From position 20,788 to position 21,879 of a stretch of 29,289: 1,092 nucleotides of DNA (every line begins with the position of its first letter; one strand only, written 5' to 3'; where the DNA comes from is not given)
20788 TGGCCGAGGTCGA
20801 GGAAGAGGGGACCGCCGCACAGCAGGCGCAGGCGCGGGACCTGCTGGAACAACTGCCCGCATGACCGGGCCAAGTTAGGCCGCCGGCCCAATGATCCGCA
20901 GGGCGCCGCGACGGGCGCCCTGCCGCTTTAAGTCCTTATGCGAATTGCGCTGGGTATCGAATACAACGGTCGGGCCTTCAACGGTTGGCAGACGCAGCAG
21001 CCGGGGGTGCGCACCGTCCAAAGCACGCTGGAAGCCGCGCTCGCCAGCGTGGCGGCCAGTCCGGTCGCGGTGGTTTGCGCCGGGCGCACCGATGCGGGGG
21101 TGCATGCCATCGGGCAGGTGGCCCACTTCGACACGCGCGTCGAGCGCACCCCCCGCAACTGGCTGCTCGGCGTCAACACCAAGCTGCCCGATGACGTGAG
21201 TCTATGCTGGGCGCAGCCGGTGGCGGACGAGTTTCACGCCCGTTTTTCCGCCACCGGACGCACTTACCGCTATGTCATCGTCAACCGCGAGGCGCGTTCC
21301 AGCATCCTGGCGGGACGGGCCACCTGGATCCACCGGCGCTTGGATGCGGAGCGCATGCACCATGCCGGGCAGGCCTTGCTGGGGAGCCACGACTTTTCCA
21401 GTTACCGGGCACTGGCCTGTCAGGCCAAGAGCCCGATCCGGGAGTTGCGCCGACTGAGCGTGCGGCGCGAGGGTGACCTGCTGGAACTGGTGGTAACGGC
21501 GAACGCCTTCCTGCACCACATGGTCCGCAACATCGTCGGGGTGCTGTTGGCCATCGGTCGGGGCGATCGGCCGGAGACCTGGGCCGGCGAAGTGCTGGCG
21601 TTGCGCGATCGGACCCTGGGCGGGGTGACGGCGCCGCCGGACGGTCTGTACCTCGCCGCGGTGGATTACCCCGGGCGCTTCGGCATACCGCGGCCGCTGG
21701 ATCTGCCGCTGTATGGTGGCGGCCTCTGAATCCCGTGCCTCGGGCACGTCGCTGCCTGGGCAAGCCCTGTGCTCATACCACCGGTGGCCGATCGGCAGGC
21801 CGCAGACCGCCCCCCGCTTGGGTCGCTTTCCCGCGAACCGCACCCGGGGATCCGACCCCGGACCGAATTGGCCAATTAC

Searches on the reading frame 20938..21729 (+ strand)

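Call 56: search_protein_families(library=pfam, proteins=[window:20938-21729:+], max_evalue=0.00001)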
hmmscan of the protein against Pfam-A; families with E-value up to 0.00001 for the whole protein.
window:20938-21729:+ (263 aa): 1 family
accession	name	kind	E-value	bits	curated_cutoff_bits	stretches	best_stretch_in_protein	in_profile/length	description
PF01416.25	PseudoU_synth_1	-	1.8e-42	144.6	23.3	2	145-245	3-108/108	tRNA pseudouridine synthase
